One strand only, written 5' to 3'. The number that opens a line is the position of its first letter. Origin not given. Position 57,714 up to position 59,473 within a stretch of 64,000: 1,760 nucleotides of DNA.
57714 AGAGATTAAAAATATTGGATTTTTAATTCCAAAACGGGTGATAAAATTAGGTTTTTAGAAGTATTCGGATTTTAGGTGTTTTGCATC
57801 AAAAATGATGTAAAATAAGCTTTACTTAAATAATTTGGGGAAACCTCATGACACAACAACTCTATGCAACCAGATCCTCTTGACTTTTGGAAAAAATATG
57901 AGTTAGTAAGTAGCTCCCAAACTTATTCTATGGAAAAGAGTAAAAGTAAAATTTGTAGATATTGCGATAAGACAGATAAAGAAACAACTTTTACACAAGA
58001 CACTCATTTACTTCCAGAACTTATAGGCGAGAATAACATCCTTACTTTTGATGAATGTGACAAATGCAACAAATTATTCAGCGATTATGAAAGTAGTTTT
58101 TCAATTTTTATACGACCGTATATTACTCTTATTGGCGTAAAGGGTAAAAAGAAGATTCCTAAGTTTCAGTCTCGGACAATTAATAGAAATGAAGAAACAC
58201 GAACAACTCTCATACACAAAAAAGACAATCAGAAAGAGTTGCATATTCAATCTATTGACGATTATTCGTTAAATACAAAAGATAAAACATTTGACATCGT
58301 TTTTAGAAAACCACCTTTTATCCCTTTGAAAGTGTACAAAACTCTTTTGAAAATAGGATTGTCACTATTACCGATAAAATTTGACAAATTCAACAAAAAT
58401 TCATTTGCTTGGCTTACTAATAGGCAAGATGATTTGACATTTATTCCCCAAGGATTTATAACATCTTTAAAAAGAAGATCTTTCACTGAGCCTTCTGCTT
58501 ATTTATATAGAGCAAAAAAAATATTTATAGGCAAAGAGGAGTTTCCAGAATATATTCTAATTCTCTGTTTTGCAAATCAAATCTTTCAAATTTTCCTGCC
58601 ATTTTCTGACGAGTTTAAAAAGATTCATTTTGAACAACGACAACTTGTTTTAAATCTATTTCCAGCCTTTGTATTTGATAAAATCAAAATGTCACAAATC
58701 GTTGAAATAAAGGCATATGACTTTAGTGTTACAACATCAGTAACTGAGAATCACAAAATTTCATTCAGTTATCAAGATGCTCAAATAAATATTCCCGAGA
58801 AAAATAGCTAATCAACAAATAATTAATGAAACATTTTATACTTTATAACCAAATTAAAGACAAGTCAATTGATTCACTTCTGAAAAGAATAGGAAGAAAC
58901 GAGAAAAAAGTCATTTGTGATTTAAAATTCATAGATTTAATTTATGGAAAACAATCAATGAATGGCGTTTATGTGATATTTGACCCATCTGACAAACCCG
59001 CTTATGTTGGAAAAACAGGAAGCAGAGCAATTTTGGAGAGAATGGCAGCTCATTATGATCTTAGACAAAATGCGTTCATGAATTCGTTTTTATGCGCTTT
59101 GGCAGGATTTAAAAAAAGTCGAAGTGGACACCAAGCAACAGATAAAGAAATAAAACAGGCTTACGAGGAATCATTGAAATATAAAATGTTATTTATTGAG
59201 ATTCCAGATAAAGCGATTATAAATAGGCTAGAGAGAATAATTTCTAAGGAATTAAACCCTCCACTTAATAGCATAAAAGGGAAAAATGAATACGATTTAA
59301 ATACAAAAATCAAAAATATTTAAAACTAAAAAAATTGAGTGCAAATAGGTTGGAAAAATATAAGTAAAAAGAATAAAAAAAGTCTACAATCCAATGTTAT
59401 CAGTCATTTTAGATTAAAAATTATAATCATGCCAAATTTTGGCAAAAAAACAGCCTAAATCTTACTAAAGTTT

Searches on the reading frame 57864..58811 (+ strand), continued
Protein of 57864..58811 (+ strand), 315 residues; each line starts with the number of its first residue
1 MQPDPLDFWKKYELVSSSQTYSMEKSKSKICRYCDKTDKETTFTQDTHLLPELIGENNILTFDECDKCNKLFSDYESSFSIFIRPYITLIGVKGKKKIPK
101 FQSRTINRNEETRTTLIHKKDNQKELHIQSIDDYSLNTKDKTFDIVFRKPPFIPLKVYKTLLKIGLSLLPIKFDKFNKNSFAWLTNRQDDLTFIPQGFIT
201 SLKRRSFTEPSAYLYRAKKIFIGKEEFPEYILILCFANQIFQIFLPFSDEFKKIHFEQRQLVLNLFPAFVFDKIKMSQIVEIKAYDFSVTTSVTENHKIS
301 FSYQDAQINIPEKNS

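Call 69: find_related_loci(query=A2, collection=viral_contigs, flank=5000)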
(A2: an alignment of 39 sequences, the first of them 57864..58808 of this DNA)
Query A2 (315 aa) in viral_contigs; peptide patterns used: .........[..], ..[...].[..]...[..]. (x = any residue, [..] = any of these).
65 stretches matched a pattern; 43 encode a relative of the query (tblastn E <= 1e-3); 43 distinct loci.
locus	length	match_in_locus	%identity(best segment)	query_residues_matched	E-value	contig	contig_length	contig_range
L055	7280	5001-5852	28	13-310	2e-30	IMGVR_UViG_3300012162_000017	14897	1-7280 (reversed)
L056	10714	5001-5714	33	12-255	9e-30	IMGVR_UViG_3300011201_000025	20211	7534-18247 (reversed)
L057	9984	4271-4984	32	12-255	8e-29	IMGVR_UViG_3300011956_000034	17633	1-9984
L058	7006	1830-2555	27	7-246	5e-26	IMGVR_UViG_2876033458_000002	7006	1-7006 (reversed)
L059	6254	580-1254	29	18-248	7e-26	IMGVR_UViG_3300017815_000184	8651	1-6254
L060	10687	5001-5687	31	14-248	9e-25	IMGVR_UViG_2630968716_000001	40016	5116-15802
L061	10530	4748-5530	26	8-267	2e-24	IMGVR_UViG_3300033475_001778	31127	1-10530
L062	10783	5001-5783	26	8-267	4e-24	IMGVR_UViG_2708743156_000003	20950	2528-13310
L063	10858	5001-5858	28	14-304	4e-23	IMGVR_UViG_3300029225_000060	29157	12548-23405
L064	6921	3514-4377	27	4-287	7e-23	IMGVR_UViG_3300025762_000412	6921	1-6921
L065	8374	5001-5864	26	4-287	7e-22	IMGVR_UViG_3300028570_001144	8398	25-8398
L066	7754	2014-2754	24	8-250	2e-21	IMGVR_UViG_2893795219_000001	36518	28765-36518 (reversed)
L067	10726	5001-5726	26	1-246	1e-20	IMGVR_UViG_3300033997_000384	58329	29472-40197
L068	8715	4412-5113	25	28-269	4e-20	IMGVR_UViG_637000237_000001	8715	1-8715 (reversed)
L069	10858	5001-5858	29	21-304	9e-20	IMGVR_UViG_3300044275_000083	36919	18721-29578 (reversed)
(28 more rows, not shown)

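Call 74: search_protein_families(library=pfam, alignment_id=A4, max_evalue=0.001)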
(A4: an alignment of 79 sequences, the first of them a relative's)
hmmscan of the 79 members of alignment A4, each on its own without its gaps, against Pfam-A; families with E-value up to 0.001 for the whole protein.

A. member 1, L001:7172-8275:+ (368 aa): 13 families
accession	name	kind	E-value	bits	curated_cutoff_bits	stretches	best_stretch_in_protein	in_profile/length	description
PF07719.23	TPR_2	-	6.2e-14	51.3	27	1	278-307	1-30/34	Tetratricopeptide repeat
PF13181.12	TPR_8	-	1.1e-12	47.5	25.7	0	246-276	3-33/34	Tetratricopeptide repeat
PF13431.12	TPR_17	-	1.6e-10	40.8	24.4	0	268-299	3-34/34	Tetratricopeptide repeat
PF13428.12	TPR_14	-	1.7e-10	40.9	23.5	0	280-307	3-30/44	Tetratricopeptide repeat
PF13424.12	TPR_12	-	4.9e-10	39.9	30.1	0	245-305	4-72/77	Tetratricopeptide repeat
PF14559.12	TPR_19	-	2.8e-09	37.6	25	0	257-308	4-55/68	Tetratricopeptide repeat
PF00515.34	TPR_1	-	2.3e-08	33.9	27.8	0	254-276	11-33/34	Tetratricopeptide repeat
PF14853.12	Fis1_TPR_C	-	3.3e-07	30.8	25.3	0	334-365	19-50/53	Fis1 C-terminal tetratricopeptide repeat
PF13174.12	TPR_6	-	3.1e-05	24.7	26.3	0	280-306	2-28/33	Tetratricopeptide repeat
PF10602.15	RPN7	-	8e-05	22.8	29.6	0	201-268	30-97/174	26S proteasome subunit RPN7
PF23914.1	TPR_CcmH_CycH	-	0.00017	21.9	42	0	204-306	47-149/158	Cytochrome c-type biogenesis protein H TPR domain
PF25062.1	ARM_TT21_N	-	0.00088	19.5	40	0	296-351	80-136/222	Tetratricopeptide repeat protein 21 N-terminal ARM repeat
PF13371.12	TPR_9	-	0.00097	19.5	35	0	254-307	5-58/73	Tetratricopeptide repeat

B. families by the number of members that match (of 79 scanned): 97 families (the first 25 are shown)
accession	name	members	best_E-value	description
PF22022.2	Phage_int_M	3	6.5e-29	Phage integrase central domain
PF00589.27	Phage_integrase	3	2.1e-28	Phage integrase family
PF07508.19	Recombinase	3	5.7e-25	Recombinase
PF13408.12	Zn_ribbon_recom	3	4.2e-12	Recombinase zinc beta ribbon domain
PF17762.8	HTH_ParB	3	5.7e-11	ParB HTH domain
PF00239.26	Resolvase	2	1.2e-28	Resolvase, N terminal domain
PF13356.12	Arm-DNA-bind_3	2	9.7e-21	Arm DNA-binding domain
PF13476.12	AAA_23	2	8.2e-10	AAA domain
PF14659.12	Phage_int_SAM_3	2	5.8e-08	Phage integrase, N-terminal SAM-like domain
PF13191.12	AAA_16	2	4e-07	AAA ATPase domain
PF13401.12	AAA_22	2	1.5e-06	AAA domain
PF02463.25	SMC_N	2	5.6e-06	RecF/RecN/SMC N terminal domain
PF03864.22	Phage_cap_E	1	3.1e-107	Phage major capsid protein E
PF05840.19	Phage_GPA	1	7.3e-74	Bacteriophage replication gene A protein (GPA)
PF00144.29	Beta-lactamase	1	3.1e-65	Beta-lactamase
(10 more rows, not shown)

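Call 103: search_protein_representatives(alignment_id=A2)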
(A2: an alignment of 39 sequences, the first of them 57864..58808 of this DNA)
Query: 39 sequences, 315 profile positions. Proteins with E-value up to 0.001 (for the whole library): 2587; up to 1e-10: 2057; up to 1e-30: 772. The best 150 are listed.
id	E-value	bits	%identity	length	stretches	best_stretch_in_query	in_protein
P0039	4.3e-127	440.1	-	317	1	3-311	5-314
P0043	1.0e-120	419.2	-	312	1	2-314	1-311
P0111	2.2e-115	401.6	-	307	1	8-314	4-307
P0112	3.8e-112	391.0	-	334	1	5-309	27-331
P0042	7.9e-112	390.0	-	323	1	2-310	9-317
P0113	1.7e-105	369.2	-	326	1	3-311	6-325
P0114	2.4e-105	368.7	-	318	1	4-313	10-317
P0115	2.5e-104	365.3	-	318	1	3-312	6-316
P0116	4.7e-103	361.1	-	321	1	7-312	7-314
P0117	2.0e-102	359.1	-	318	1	4-309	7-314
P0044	1.7e-100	352.8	-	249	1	2-239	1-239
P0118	5.3e-100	351.1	-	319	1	3-310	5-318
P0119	4.1e-97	341.6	-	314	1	5-311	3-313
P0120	4.4e-95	335.0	-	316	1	8-308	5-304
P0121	1.3e-93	330.2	-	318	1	3-313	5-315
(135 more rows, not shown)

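Call 108: search_protein_families(library=pfam, alignment_id=A6, max_evalue=0.001)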
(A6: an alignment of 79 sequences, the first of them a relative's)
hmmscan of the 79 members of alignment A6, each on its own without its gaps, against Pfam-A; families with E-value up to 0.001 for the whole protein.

A. member 1, L001:3576-5642:+ (689 aa): 3 families
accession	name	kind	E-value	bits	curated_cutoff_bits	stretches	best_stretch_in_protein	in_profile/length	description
PF00589.27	Phage_integrase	-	6.8e-44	150.1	27.1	1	503-663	3-170/172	Phage integrase family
PF13495.12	Phage_int_SAM_4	-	1.2e-18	67.7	27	2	413-485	11-83/85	Phage integrase, N-terminal SAM-like domain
PF02899.23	Phage_int_SAM_1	-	0.00018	22.2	22.3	0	199-268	4-76/83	Phage integrase, N-terminal SAM-like domain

B. families by the number of members that match (of 79 scanned): 86 families (the first 25 are shown)
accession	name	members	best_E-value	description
PF00589.27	Phage_integrase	5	6.8e-44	Phage integrase family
PF01170.24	UPF0020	3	0.00012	RMKL-like, methyltransferase domain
PF07105.16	DUF1367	2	1.5e-84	Protein of unknown function (DUF1367)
PF20441.4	TerL_nuclease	2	1.5e-45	Terminase large subunit, endonuclease domain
PF00239.26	Resolvase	2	2.6e-31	Resolvase, N terminal domain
PF07508.19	Recombinase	2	2.5e-24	Recombinase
PF06580.19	His_kinase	2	8.3e-22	Histidine kinase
PF03354.21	TerL_ATPase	2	1.1e-20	Terminase large subunit, ATPase domain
PF01555.25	N6_N4_Mtase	2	8.6e-16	DNA methylase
PF07494.17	Reg_prop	2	1e-14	Two component regulator propeller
PF07495.19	Y_Y_Y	2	9.7e-07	Y_Y_Y domain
PF03237.21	Terminase_6N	2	5.6e-06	Terminase large subunit, T4likevirus-type, N-terminal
PF13156.12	Mrr_cat_2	2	1.6e-05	Restriction endonuclease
PF25169.1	DUF7830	2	0.00015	Domain of unknown function (DUF7830)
PF05729.18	NACHT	2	0.0006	NACHT domain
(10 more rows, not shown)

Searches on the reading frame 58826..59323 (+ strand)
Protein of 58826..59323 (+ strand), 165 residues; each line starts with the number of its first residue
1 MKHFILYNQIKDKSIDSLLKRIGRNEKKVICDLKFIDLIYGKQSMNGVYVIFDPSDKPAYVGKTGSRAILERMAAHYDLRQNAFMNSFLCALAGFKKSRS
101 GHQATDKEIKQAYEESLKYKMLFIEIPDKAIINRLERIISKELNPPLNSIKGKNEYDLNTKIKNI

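Call 8: search_protein_families(library=pfam, proteins=[window:58826-59323:+], max_evalue=0.1)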
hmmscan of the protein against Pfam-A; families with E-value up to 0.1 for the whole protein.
window:58826-59323:+ (165 aa): 2 families
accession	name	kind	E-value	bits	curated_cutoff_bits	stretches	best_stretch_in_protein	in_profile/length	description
PF20815.3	GIY_YIG_2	-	0.00043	20.7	22.4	1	60-153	35-139/153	GIY-YIG catalytic domain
PF01541.30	GIY-YIG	-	0.0015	19.2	22.6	1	45-118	1-69/78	GIY-YIG catalytic domain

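Call 9: search_protein_families(library=padloc, proteins=[window:58826-59323:+], max_evalue=0.1)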
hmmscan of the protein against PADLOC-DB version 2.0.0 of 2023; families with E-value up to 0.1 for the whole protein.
window:58826-59323:+ (165 aa): 2 families
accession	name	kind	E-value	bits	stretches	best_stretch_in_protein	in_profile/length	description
PDLC03974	UzuA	-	0.00038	18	1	43-76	211-245/310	-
PDLC03973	UzuA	-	0.00075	17.1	1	44-73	182-212/278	-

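Call 10: search_protein_families(library=ncbifam, proteins=[window:58826-59323:+], max_evalue=0.1)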
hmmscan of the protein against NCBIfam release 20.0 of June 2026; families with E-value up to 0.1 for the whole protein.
window:58826-59323:+ (165 aa): 0 families

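Call 12: find_homologous_proteins(query=window:58826-59323:+)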
Query window:58826-59323:+ (165 aa): 25 proteins with E <= 0.001 among 79 candidates.
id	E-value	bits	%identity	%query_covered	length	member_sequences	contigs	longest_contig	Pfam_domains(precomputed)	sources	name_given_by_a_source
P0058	1.1e-102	358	100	100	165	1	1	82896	-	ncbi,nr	ncbi:MAG: hypothetical protein J0L87_12880 [Bacteroidetes bacterium]|nr:hypothetical protein [Bacter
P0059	1.6e-64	235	68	100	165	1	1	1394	-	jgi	jgi:hypothetical protein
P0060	4.2e-54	201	59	100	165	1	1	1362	-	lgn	-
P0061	1.8e-53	199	58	100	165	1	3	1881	-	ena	-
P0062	2.1e-47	179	52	100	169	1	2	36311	-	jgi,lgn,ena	-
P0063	7.1e-47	177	53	98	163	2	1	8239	-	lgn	-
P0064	6.8e-46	174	55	95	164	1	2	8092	-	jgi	jgi:hypothetical protein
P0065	9.0e-45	170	51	99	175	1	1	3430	PF01541.31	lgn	-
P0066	1.0e-44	170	51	99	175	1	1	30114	-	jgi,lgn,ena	-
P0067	4.0e-44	168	52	99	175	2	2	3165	-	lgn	-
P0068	5.0e-44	168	50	99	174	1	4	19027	-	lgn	-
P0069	9.0e-44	167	54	92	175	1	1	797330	-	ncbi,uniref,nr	ncbi:GIY-YIG nuclease family protein [Chryseobacterium oryctis]|uniref:GIY-YIG domain-containing pro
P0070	1.5e-42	163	50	98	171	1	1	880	-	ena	-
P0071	9.4e-42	161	51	95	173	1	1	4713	-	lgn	-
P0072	7.0e-40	155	50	100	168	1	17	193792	-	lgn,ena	-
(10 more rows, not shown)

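Call 16: find_encoding_contigs(protein=P0069, flank=6000, max_places=2)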
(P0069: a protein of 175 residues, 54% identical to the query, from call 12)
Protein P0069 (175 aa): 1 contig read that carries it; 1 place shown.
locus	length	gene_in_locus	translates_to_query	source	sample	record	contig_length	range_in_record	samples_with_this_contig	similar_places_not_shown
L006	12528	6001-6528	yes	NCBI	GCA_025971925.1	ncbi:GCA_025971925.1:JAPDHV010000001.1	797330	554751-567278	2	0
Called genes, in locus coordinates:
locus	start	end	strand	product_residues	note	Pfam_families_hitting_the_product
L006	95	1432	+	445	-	PF00144:Beta-lactamase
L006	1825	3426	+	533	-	PF00171:Aldedh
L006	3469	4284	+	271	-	PF00106:adh_short, PF01370:Epimerase (weak), PF08659:KR (weak), PF13460:NAD_binding_10 (faint), PF13561:adh_short_C2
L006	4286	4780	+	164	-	-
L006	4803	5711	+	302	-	PF12833:HTH_18, PF00165:HTH_AraC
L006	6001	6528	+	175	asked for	-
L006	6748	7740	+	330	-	PF01633:Choline_kinase (weak), PF01636:APH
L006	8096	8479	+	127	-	-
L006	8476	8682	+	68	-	PF13560:HTH_31 (weak), PF01381:HTH_3, PF12844:HTH_19 (weak), PF13443:HTH_26 (weak)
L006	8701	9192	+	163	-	-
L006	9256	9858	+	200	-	PF09346:SMI1_KNR4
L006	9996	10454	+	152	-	-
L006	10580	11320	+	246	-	PF19875:DUF6348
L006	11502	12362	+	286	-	PF00905:Transpeptidase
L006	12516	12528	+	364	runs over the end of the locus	PF00144:Beta-lactamase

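Call 17: find_encoding_contigs(protein=P0072, flank=6000, max_places=3)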
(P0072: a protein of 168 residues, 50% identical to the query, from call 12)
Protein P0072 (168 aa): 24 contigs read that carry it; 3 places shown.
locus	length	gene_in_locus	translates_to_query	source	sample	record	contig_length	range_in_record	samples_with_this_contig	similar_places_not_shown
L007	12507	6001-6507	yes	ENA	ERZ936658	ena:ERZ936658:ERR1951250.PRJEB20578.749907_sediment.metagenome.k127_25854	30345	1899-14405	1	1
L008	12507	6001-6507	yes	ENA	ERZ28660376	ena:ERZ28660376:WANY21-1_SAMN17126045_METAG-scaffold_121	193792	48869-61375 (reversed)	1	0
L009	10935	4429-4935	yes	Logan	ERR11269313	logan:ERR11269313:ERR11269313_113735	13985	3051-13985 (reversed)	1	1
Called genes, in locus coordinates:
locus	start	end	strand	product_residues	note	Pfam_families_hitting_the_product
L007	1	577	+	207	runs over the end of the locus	-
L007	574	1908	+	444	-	PF14284:PcfJ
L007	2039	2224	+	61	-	-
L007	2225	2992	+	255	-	-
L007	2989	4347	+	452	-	PF00772:DnaB, PF03796:DnaB_C, PF06745:ATPase, PF13481:AAA_25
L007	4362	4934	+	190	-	-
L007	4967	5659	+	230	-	-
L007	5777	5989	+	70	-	-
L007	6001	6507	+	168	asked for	-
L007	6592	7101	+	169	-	PF20901:Sf6_terminase (weak)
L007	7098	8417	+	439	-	PF04466:Terminase_3, PF17288:Terminase_3C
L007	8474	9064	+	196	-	-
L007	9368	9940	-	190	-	-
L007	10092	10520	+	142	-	-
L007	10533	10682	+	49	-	-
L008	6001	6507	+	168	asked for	-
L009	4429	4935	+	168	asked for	-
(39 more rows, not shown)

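Call 18: find_encoding_contigs(protein=P0062, flank=6000, max_places=2)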
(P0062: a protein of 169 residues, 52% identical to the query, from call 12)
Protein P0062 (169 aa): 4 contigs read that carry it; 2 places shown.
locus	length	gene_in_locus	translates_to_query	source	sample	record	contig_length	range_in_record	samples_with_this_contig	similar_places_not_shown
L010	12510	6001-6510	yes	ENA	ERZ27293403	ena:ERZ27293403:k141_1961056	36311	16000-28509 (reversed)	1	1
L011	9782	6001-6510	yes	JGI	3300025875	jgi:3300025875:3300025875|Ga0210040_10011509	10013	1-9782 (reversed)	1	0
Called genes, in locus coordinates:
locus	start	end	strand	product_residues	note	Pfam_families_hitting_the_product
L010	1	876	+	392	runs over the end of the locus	PF01807:Zn_ribbon_DnaG, PF13155:Toprim_2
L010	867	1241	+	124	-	-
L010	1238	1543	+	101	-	-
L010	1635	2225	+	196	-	-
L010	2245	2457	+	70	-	-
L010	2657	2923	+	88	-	-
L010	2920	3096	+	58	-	-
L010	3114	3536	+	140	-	-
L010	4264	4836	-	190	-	PF00239:Resolvase, PF13551:HTH_29 (faint), PF02796:HTH_7, PF13384:HTH_23 (faint)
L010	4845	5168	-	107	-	PF18480:DUF5615 (weak)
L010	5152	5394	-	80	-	PF04255:DUF433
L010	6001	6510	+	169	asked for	-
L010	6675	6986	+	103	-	-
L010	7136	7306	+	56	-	-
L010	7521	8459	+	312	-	PF12224:Amidoligase_2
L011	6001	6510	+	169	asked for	-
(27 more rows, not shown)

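Call 39: search_dna_similar(query=window:58826-59320:+, collection=phages, mode=protein, max_evalue=0.001, max_rows=15)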
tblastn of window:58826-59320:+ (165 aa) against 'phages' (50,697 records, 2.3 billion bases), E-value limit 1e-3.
No match.

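Call 43: predict_structure(alignment_id=A3)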
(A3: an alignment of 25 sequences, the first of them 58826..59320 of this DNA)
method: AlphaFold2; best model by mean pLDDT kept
length: 165 residues; sequences in the alignment: 25
mean_pLDDT: 92.4   pTM: 0.88
mean pLDDT of the five models: 92.4, 92.1, 91.0, 90.9, 90.4
residues with pLDDT >= 90: 128; 70-90: 36; 50-70: 1; < 50: 0
segments of 3 or more residues with pLDDT < 50: none
pLDDT, mean of each block of 10 residues (from residue 1): 88 98 96 89 91 98 90 92 88 86 90 98 95 96 94 88 96
secondary structure, 60 per line:
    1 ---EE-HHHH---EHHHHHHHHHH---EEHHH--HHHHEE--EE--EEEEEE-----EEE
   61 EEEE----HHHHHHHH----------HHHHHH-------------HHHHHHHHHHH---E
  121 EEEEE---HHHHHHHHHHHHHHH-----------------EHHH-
elements in order: H7-10 H15-24 H35-38 E47-52 E58-64 H69-76 H87-92 H106-116 E120-125 H129-143

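Call 59: search_protein_families(library=phrogs, proteins=[window:58826-59323:+], max_evalue=0.01)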
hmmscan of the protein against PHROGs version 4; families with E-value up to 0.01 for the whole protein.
window:58826-59323:+ (165 aa): 1 family
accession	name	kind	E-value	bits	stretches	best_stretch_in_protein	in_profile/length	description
phrog_1259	-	tail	0.0099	14.6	0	10-140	28-157/1179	baseplate hub subunit and tail lysozyme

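Call 61: search_solved_structures(query=A3, max_evalue=1)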
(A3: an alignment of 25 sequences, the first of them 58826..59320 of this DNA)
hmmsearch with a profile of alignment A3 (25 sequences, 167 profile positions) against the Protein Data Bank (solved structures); distinct sequences matched with E-value up to 1: 7.
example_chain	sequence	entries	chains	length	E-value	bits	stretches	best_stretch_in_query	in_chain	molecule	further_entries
9eh1_D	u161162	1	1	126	0.023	17.9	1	82-144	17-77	RNA polymerase Rpb4/RPC9 core domain-containing protein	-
28jc_D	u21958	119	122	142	0.032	17.4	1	82-144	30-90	DNA-directed RNA polymerase II subunit RPB4 | DNA-DIRECTED RNA POLYMERASE II SUBUNIT RPB3 | RNA polymerase II subunit D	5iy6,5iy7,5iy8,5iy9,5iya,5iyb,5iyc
5flm_D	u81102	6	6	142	0.032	17.4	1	82-144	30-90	DNA-DIRECTED RNA POLYMERASE II SUBUNIT RPB4 | Polymerase (RNA) II (DNA directed) polypeptide D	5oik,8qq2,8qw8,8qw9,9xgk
2c35_A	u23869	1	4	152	0.037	17.2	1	82-144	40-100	DNA-DIRECTED RNA POLYMERASE II 16 KDA POLYPEPTIDE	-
29tk_D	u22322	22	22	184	0.058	16.6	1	82-144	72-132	RNA polymerase II subunit D | DNA-directed RNA polymerase II subunit RPB4 | RPOL4c domain-containing protein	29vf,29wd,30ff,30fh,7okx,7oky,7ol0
2fhp_A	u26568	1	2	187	0.24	14.6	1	105-148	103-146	methylase, putative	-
9ymm_A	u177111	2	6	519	0.76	12.9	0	70-98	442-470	Glutamate--tRNA ligase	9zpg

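Call 68: find_related_loci(query=A3, collection=viral_contigs, flank=5000)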
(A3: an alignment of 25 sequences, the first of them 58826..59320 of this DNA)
Query A3 (165 aa) in viral_contigs; peptide patterns used: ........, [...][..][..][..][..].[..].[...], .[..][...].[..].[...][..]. (x = any residue, [..] = any of these).
163 stretches matched a pattern, but none encodes a relative of the query by tblastn (E <= 1e-3).
